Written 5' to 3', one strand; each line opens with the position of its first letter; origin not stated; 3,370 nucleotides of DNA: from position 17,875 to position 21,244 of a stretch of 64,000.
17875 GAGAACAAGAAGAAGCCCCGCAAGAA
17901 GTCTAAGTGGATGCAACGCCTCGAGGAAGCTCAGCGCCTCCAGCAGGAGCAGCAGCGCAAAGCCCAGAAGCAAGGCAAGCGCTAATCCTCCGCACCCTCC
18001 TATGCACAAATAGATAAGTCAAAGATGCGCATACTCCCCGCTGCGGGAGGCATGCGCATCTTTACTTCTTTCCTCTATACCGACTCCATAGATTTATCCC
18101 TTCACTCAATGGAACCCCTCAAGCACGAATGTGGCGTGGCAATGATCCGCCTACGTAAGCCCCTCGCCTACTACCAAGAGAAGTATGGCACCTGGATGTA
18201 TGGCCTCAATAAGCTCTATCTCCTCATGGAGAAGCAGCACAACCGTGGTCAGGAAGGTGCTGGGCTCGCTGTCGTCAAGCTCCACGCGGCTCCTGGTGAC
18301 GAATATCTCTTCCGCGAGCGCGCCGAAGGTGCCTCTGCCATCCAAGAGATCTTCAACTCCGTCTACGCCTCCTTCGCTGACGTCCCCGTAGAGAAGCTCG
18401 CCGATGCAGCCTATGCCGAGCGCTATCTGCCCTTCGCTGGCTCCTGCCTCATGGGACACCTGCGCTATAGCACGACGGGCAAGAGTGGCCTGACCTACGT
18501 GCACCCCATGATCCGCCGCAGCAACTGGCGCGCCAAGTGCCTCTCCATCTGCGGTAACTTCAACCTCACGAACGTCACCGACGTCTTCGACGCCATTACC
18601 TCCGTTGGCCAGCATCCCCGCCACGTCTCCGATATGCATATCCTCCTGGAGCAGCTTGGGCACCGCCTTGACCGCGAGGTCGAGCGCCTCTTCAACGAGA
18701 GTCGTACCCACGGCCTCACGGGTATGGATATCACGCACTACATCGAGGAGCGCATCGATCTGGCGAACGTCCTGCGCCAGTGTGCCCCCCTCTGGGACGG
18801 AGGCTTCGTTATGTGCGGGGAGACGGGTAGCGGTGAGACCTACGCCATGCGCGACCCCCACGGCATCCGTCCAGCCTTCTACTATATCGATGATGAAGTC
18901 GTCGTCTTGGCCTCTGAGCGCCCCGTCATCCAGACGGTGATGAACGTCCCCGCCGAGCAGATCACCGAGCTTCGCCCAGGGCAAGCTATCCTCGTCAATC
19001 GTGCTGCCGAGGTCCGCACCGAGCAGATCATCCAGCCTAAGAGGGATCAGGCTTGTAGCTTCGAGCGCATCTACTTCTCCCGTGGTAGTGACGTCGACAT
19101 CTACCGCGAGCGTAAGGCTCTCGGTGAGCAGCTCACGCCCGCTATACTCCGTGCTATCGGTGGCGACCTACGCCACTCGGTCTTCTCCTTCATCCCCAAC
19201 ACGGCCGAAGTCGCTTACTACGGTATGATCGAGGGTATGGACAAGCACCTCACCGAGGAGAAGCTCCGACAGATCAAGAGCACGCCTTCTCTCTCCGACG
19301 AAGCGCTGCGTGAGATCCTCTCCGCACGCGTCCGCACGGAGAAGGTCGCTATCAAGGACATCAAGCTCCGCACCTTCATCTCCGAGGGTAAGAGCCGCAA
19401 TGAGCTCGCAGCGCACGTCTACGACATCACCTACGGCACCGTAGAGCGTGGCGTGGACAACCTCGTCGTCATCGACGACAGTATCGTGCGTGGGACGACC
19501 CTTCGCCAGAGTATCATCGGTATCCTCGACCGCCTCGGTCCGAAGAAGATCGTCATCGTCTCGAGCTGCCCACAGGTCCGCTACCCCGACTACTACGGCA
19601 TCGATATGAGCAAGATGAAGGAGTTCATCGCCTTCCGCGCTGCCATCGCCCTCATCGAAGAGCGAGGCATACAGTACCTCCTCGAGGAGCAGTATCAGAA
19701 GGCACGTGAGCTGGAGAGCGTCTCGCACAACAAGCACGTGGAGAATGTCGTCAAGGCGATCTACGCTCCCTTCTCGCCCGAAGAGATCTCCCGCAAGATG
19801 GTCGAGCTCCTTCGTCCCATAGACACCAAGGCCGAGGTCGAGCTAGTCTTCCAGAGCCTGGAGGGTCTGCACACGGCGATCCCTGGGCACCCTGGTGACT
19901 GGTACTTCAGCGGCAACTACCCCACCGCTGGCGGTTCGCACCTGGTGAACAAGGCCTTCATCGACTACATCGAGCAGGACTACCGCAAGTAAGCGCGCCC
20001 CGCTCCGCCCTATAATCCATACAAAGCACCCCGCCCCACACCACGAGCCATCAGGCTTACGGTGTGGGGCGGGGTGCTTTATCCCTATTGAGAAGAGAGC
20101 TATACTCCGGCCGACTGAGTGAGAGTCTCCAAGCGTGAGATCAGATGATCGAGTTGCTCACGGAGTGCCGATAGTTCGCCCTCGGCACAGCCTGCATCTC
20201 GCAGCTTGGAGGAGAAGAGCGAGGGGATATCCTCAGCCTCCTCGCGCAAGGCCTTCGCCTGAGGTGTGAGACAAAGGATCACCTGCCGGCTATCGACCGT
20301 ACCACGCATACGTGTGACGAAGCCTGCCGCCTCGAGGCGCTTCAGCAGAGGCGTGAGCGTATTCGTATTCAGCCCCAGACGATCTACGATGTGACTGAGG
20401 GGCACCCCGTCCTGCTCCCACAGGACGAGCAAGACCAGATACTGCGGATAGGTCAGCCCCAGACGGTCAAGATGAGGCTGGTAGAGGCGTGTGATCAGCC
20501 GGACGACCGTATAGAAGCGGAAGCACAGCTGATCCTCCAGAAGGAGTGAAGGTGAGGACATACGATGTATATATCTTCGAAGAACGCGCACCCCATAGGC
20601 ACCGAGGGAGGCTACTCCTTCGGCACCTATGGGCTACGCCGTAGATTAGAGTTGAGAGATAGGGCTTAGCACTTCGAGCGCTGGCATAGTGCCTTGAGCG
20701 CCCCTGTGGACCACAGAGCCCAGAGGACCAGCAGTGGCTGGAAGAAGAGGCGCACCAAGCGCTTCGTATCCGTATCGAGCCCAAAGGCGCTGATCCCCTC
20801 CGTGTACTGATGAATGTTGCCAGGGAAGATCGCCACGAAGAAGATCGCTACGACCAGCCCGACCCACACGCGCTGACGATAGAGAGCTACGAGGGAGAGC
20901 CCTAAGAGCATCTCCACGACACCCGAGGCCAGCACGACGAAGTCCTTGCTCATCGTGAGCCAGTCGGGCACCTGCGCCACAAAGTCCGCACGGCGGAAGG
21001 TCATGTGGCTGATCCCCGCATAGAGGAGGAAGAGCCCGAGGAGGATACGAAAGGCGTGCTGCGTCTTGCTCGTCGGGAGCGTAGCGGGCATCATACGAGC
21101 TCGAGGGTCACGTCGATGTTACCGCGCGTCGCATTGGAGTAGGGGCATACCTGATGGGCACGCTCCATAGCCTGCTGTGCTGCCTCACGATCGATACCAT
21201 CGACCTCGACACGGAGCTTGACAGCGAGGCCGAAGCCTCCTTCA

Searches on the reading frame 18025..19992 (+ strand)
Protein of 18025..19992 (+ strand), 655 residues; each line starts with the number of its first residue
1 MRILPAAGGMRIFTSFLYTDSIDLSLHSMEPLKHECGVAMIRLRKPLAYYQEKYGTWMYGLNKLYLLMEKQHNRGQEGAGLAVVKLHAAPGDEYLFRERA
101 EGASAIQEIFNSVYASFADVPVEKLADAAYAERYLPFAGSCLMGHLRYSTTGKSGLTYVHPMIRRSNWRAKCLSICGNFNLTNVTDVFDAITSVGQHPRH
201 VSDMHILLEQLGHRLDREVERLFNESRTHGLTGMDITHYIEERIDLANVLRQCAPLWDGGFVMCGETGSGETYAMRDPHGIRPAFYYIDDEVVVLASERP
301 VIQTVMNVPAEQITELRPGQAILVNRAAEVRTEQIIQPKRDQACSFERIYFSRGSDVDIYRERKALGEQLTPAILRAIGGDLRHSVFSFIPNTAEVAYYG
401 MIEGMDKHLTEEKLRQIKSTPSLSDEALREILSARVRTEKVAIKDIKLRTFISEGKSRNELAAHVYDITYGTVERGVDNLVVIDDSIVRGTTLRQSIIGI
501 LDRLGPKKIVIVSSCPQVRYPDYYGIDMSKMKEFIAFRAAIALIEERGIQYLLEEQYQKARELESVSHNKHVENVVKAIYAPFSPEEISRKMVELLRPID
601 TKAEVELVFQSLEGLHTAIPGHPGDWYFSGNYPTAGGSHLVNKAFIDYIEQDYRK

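Call 53: search_protein_families(library=pfam, proteins=[window:18025-19992:+])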
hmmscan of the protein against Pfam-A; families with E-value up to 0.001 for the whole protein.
window:18025-19992:+ (655 aa): 3 families
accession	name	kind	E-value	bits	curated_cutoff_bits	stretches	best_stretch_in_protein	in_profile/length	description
PF13522.11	GATase_6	-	8.9e-06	26.2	27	0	137-298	8-130/130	Glutamine amidotransferase domain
PF00310.26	GATase_2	-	8.2e-05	22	19.9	1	256-328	327-398/420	Glutamine amidotransferases class-II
PF13537.11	GATase_7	-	0.00032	21.1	25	0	248-302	65-121/123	Glutamine amidotransferase domain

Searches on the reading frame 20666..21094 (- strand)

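Call 15: search_protein_families(library=pfam, proteins=[window:20666-21094:-])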
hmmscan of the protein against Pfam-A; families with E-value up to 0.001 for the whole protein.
window:20666-21094:- (142 aa): 2 families
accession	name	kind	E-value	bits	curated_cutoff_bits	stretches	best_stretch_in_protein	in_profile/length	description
PF07681.17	DoxX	-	4.1e-05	24.6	23.6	1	14-90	4-81/85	DoxX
PF07291.16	MauE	-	0.00024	21.8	27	1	12-90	5-83/128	Methylamine utilisation protein MauE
